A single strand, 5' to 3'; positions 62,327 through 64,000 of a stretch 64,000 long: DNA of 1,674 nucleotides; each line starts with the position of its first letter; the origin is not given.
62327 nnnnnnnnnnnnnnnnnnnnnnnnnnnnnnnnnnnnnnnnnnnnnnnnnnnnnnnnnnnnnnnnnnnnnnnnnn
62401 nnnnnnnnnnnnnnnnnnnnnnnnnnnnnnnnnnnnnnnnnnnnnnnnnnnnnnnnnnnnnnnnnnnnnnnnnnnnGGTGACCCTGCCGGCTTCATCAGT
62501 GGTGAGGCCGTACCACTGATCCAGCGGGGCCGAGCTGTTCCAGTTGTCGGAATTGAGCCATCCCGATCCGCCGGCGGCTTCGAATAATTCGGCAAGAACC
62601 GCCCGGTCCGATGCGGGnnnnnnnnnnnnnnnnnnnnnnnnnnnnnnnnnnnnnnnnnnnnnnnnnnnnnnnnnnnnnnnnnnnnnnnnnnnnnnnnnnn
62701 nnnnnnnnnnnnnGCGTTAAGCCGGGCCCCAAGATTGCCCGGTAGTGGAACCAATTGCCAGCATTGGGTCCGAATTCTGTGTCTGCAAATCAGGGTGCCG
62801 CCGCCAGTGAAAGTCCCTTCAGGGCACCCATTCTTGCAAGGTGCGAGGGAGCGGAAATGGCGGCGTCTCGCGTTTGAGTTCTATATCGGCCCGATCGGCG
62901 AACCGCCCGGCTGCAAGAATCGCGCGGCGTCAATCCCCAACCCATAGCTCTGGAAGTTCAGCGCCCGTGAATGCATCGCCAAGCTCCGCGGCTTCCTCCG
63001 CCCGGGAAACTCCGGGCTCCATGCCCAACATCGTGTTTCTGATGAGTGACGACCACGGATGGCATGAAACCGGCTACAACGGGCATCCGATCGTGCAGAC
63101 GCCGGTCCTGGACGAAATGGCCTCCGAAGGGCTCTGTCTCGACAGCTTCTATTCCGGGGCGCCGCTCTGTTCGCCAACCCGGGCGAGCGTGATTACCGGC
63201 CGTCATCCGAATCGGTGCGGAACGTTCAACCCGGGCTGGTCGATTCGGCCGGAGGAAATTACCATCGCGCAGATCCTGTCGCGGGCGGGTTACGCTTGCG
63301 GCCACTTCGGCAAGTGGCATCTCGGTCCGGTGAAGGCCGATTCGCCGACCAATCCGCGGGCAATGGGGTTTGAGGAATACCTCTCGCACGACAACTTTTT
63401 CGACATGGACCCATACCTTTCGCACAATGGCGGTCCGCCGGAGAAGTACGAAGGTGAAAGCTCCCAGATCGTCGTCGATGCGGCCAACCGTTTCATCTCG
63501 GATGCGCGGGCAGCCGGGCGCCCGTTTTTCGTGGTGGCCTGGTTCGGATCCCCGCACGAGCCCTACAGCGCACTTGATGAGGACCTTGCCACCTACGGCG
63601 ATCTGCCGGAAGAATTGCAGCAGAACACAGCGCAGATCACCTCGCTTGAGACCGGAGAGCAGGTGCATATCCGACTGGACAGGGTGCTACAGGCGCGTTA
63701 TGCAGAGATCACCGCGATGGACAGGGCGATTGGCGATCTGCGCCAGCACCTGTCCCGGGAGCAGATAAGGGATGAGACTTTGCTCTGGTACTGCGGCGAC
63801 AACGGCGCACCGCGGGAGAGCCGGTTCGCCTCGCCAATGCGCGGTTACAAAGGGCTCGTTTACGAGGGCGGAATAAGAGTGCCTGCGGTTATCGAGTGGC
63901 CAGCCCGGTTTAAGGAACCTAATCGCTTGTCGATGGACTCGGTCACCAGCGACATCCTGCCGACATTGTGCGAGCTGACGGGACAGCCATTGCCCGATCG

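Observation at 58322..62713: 1463-aa secreted protein with plant-specific-type LRRs, LRRNT_2-like caps and a C-terminal FN3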

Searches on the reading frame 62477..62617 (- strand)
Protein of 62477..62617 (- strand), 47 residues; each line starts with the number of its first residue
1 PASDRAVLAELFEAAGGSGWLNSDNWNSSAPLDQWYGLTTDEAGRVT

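Call 34: search_solved_structures(query=A1, max_evalue=10, show_alignments=4)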
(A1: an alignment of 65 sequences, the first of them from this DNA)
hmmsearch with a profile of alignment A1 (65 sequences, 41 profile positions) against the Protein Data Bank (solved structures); distinct sequences matched with E-value up to 10: 24.
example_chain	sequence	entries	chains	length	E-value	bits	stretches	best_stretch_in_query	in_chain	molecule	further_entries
6ren_A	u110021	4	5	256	0.0051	19.6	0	27-41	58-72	3fPizza6-SH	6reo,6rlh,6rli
6rej_A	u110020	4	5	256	0.0051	19.6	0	27-41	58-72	Pizza6-SH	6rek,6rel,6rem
4eco_A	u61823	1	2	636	0.04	16.8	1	2-41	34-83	Uncharacterized protein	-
6i38_A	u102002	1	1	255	0.074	15.9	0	27-41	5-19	nv2Pizza6-AYW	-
4ecn_A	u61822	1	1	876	0.081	15.8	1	2-41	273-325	Leucine-rich repeat protein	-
7zqg_A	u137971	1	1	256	0.13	15.1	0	30-41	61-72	Pizza6-KSH-TSH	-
6i3b_A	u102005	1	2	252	0.23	14.3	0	30-41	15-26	cPizza6-AYW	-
6i37_A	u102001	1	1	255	0.24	14.3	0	30-41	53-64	nv1Pizza6-AYW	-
6i3a_A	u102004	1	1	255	0.25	14.2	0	30-41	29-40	v22Pizza6-AYW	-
6f0q_A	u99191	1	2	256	0.26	14.2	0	30-41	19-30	Pizza6-AYW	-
7zpz_A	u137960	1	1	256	0.29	14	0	30-41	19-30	Pizza6-TSR-TSH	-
7zpw_A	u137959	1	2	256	0.29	14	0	30-41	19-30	Pizza6-TSK-TSH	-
6f0s_A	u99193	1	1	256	0.29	14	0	30-41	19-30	Pizza6-SYW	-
6qsd_A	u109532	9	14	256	0.33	13.8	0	30-41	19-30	Pizza6S | Pizza6-S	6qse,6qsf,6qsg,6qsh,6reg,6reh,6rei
7zq2_A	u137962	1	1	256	0.4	13.6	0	30-41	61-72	Pizza6-RSH-TSH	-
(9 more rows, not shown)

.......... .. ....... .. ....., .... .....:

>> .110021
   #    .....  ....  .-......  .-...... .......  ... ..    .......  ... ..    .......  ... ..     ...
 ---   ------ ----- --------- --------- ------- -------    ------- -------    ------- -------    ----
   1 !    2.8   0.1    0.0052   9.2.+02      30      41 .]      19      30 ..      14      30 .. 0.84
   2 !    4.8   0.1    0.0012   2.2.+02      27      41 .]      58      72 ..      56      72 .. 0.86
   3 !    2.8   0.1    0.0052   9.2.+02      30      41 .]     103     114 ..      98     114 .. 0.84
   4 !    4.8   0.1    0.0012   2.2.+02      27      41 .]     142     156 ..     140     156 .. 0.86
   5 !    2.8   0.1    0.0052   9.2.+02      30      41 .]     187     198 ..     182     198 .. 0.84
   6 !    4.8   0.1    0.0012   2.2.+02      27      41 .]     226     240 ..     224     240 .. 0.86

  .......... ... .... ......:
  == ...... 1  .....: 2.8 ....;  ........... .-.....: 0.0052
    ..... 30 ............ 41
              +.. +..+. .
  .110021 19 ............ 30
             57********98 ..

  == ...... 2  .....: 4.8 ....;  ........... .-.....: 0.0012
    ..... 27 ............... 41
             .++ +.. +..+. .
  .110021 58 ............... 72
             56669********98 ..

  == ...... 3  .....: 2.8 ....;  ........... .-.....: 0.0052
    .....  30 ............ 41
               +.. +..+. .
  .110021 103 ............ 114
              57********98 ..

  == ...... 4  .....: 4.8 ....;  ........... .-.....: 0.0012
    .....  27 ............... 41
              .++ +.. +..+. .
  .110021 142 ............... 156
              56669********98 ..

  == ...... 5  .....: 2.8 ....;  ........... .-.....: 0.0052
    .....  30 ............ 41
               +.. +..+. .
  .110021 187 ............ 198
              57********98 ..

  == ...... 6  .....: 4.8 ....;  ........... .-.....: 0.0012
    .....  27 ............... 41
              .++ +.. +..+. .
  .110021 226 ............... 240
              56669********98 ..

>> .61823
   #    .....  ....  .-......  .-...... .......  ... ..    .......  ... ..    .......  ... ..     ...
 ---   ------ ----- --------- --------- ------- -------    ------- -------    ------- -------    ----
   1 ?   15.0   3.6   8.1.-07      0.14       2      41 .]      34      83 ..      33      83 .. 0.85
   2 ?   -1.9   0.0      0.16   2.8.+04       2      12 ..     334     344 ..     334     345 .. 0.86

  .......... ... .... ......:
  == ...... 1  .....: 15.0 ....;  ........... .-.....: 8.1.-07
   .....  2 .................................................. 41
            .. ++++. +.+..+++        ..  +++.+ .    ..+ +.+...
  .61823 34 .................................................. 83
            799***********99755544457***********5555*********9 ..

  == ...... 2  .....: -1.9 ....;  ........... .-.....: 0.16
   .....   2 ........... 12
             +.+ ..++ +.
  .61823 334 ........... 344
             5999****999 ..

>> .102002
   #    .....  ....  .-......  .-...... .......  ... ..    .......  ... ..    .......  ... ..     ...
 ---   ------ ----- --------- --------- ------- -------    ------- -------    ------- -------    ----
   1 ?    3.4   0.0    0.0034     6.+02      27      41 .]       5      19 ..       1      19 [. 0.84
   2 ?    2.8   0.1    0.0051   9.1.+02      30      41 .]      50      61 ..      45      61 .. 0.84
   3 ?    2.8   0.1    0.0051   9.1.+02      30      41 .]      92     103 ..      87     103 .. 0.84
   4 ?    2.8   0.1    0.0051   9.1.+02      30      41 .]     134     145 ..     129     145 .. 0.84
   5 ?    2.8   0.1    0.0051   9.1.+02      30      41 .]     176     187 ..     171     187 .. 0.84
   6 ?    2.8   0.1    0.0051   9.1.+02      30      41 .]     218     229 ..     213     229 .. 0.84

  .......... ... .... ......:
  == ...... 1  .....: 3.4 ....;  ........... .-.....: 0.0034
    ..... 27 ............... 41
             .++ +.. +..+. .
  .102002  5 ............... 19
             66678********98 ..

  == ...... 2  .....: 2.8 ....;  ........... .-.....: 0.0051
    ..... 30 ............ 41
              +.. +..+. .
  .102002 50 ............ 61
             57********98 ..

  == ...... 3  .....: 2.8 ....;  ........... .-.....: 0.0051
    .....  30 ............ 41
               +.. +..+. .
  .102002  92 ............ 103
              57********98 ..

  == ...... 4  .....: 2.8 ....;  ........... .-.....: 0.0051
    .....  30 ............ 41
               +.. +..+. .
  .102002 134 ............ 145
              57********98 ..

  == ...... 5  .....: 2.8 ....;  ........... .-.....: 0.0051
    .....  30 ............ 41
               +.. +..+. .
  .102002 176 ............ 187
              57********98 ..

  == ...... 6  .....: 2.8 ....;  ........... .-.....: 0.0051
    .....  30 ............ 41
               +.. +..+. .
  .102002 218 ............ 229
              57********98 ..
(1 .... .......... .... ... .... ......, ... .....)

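Call 35: search_protein_families(library=pfam, alignment_id=A1, max_evalue=10)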
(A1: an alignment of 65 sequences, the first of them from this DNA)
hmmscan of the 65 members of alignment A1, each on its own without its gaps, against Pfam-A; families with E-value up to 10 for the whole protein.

A. member 1, seq(47 aa): 0 families

B. families by the number of members that match (of 65 scanned): 3 families
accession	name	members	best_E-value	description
PF18805.7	LRR_10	9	0.0068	Leucine-rich repeat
PF04619.18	Adhesin_Dr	3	0.0071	Dr-family adhesin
PF22566.2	UBA_8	1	0.27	UBA-like domain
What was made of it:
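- Closest known: Modular bacterial cap-LRR proteins. Same: The cap profile hits 4eco_A and 4ecn_A (call 34), and 9 of 65 caps touch PF18805 (call 35).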

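Call 58: search_protein_representatives(alignment_id=A1)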
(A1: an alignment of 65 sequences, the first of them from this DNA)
Query: 65 sequences, 41 profile positions. Proteins with E-value up to 0.001 (for the whole library): 20469; up to 1e-10: 8408; up to 1e-30: 1166. The best 150 are listed.
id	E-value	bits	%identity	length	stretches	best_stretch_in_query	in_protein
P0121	0.0e+00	1095.9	-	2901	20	2-41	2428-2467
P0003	5.9e-209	691.6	-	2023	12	1-41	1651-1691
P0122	1.3e-157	527.2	-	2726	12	1-41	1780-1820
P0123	1.7e-153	514.1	-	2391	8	1-41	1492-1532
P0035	2.9e-148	497.3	-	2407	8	1-41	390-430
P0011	4.8e-141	474.2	-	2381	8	1-41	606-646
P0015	9.8e-141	473.2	-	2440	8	1-41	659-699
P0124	7.2e-138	464.1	-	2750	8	1-41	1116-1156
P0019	1.8e-129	437.2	-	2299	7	1-41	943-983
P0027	5.7e-128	432.4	-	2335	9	1-41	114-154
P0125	2.4e-127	430.4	-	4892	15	2-37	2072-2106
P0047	1.2e-125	424.9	-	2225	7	1-41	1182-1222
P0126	2.9e-125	423.7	-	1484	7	1-41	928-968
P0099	5.5e-118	400.4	-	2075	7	1-41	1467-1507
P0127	8.0e-117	396.7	-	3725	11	2-36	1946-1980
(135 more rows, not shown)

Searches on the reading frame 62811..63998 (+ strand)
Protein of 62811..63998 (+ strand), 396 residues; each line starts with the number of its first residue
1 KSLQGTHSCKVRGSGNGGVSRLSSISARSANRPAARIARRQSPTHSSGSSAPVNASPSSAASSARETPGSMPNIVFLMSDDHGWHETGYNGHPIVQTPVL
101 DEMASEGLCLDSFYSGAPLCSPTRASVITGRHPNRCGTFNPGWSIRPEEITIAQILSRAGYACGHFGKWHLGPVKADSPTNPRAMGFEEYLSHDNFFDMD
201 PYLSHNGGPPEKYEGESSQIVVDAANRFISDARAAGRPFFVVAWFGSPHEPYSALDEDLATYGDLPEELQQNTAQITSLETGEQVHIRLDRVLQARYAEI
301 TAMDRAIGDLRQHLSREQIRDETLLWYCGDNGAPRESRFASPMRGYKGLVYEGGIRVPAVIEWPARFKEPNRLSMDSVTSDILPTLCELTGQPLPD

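Call 12: search_protein_families(library=pfam, proteins=[window:62811-63998:+], max_evalue=0.001)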
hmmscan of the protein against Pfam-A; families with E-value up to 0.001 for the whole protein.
window:62811-63998:+ (396 aa): 1 family
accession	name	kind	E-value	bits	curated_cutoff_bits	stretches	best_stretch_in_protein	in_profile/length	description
PF00884.28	Sulfatase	-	1.2e-51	176.3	25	1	72-391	1-300/301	Sulfatase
